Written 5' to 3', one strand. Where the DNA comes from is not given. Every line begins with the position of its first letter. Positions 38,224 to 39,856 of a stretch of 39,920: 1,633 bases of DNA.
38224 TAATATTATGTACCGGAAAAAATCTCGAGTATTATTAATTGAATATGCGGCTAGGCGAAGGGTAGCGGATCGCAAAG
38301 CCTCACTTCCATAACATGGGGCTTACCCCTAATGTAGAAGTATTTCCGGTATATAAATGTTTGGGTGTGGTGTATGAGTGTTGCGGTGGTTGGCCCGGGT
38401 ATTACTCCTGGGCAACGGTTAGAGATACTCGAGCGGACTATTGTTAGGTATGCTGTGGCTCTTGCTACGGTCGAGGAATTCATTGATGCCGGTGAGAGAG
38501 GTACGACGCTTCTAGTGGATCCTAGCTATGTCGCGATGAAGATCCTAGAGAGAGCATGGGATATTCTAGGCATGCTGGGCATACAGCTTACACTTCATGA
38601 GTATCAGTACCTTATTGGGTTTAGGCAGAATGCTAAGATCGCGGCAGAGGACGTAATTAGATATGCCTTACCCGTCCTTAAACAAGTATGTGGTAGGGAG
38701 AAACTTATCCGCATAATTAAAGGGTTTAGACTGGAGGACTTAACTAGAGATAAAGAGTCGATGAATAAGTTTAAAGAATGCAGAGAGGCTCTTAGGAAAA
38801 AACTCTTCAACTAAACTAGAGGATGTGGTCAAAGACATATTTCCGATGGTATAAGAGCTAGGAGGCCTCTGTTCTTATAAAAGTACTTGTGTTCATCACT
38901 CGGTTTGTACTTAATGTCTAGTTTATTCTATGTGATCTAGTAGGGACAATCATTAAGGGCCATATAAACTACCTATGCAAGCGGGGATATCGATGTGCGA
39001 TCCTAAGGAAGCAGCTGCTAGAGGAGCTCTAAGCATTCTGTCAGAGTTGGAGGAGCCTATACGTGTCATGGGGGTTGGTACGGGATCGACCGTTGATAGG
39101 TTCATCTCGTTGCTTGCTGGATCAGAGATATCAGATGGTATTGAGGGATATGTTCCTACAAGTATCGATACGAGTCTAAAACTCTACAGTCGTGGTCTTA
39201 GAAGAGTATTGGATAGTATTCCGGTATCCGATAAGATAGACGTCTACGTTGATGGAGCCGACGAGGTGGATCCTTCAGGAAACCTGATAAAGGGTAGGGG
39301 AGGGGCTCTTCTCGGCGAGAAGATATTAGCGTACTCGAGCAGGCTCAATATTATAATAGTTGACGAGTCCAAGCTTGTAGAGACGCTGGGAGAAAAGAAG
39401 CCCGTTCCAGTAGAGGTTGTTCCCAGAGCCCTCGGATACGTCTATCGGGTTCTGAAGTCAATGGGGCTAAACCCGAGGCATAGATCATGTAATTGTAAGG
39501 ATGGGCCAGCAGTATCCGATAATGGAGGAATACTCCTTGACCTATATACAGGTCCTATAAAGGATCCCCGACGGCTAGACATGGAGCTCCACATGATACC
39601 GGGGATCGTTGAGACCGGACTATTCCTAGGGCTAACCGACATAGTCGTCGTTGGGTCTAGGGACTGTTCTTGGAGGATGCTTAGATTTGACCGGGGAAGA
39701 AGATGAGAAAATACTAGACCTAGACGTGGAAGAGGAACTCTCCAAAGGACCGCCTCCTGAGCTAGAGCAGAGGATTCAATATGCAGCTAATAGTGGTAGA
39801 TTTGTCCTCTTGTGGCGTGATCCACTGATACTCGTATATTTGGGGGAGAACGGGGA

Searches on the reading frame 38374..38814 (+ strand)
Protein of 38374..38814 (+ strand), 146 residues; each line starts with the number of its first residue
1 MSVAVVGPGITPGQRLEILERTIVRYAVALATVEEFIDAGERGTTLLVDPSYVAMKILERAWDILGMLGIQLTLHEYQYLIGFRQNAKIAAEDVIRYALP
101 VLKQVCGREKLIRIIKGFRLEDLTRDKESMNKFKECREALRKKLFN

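Call 7: search_protein_families(library=pfam, proteins=[window:38374-38814:+])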
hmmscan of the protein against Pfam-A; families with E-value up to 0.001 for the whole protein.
window:38374-38814:+ (146 aa): 0 families

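Call 53: search_protein_families(library=ncbifam, proteins=[window:38374-38814:+], max_evalue=0.1)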
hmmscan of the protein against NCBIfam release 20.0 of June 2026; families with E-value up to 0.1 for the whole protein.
window:38374-38814:+ (146 aa): 0 families

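Call 54: search_protein_families(library=phrogs, proteins=[window:38374-38814:+], max_evalue=0.1)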
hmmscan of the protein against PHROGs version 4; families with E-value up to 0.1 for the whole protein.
window:38374-38814:+ (146 aa): 1 family
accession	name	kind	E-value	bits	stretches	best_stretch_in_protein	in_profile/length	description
phrog_36734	-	unknown function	0.057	13.3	1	63-133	288-357/363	-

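Call 59: predict_structure(protein=window:38374-38814:+)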
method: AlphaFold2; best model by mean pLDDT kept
length: 146 residues; sequences in the alignment: 1
mean_pLDDT: 73.0   pTM: 0.73
mean pLDDT of the five models: 73.0, 49.4, 46.4, 42.0, 41.5
residues with pLDDT >= 90: 9; 70-90: 84; 50-70: 42; < 50: 11
segments of 3 or more residues with pLDDT < 50: 1-5, 84-87
pLDDT, mean of each block of 10 residues (from residue 1): 46 69 80 86 66 78 82 69 53 77 80 69 71 90 85
secondary structure, 60 per line:
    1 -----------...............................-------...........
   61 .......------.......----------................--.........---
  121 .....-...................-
elements in order: H12-42 H50-67 H74-80 H91-106 H109-117 H121-125 H127-145

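Call 63: fold_search(model_id=the predicted structure, library=pdb)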
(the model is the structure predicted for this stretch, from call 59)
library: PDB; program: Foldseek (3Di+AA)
matches with E <= 10: 152; with E <= 0.001: 0
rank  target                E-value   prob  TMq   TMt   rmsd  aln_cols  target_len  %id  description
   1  1umn_I                6.5e-01  0.15  0.21  0.20  13.2       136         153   12  Crystal structure of Dps-like peroxide resistance protein (Dpr) from Streptococcus suis (released 2004-04-23)
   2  2c41_F                7.1e-01  0.18  0.25  0.24  13.5       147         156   11  X-ray structure of Dps from Thermosynechococcus elongatus (released 2006-10-11)
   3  6lkp_A                8.3e-01  0.10  0.19  0.17  12.0       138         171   11  Crystal structure of Dps1 from the thermophilic non-heterocystous filamentous cyanobacterium Thermoleptolyngbya sp. O- (released 2020-03-25)
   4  7wkh                  9.6e-01  0.06  0.16  0.15  15.3       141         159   11  the grass carp IFNa (released 2022-02-02)
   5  2gyq_A                1.0e+00  0.10  0.20  0.18  14.5       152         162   14  YcfI, a putative structural protein from Rhodopseudomonas palustris. (released 2006-06-13)
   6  7dgy                  1.1e+00  0.25  0.24  0.31   9.4       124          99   11  De novo designed protein H4C2R (released 2021-12-15)
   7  6lkp_F                1.1e+00  0.08  0.19  0.18  14.7       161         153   10  Crystal structure of Dps1 from the thermophilic non-heterocystous filamentous cyanobacterium Thermoleptolyngbya sp. O- (released 2020-03-25)
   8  2q00_A                1.4e+00  0.18  0.29  0.31   7.5       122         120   14  Crystal structure of the P95883_SULSO protein from Sulfolobus solfataricus. NESG target SsR10. (released 2007-05-29)
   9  1o9r_D                1.4e+00  0.09  0.21  0.20  14.7       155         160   14  The X-ray crystal structure of Agrobacterium tumefaciens Dps, a member of the family that protect DNA without binding (released 2003-05-29)
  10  6lkp_D                1.5e+00  0.10  0.22  0.21  14.6       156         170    8  Crystal structure of Dps1 from the thermophilic non-heterocystous filamentous cyanobacterium Thermoleptolyngbya sp. O- (released 2020-03-25)
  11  2iy4_U                1.6e+00  0.06  0.18  0.17  13.1       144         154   10  X-ray structure of Dps from Listeria monocytogenes (released 2007-01-02)
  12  9h1u_B                1.8e+00  0.06  0.20  0.20  15.6       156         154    8  Cryo-EM structure of Heterooligomeric Bacterioferritin (released 2025-10-29)
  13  3fse_A                1.9e+00  0.08  0.21  0.12  14.9       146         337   15  Crystal structure of a two-domain protein containing dj-1/thij/pfpi-like and ferritin-like domains (ava_4496) from ana (released 2009-02-03)
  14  2q00_B                2.0e+00  0.12  0.26  0.28   8.0       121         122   16  Crystal structure of the P95883_SULSO protein from Sulfolobus solfataricus. NESG target SsR10. (released 2007-05-29)
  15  5xx9_A                2.0e+00  0.08  0.22  0.20  14.3       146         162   13  Crystal structure of Bacterioferritin (released 2018-07-11)
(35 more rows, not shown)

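Call 82: find_related_loci(query=window:38374-38814:+, collection=viral_contigs, flank=3000)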
Query window:38374-38814:+ (146 aa) in viral_contigs; peptide patterns used: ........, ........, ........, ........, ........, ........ (x = any residue, [..] = any of these).
19 stretches matched a pattern, but none encodes a relative of the query by tblastn (E <= 1e-3).

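Call 84: search_protein_representatives(protein=window:38374-38814:+)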
Query: 146 residues. Proteins with E-value up to 0.001 (for the whole library): 1; up to 1e-10: 1; up to 1e-30: 1. The best 1 are listed.
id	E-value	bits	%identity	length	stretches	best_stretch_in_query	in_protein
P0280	8.2e-89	311.1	100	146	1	1-146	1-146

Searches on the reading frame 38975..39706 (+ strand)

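Call 7: search_protein_families(library=pfam, proteins=[window:38975-39706:+])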
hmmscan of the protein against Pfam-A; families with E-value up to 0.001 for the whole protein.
window:38975-39706:+ (243 aa): 1 family
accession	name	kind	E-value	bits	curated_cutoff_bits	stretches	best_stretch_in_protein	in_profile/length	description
PF06026.20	Rib_5-P_isom_A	-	2.7e-53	180.6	26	1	59-230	2-172/173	Ribose 5-phosphate isomerase A (phosphoriboisomerase A)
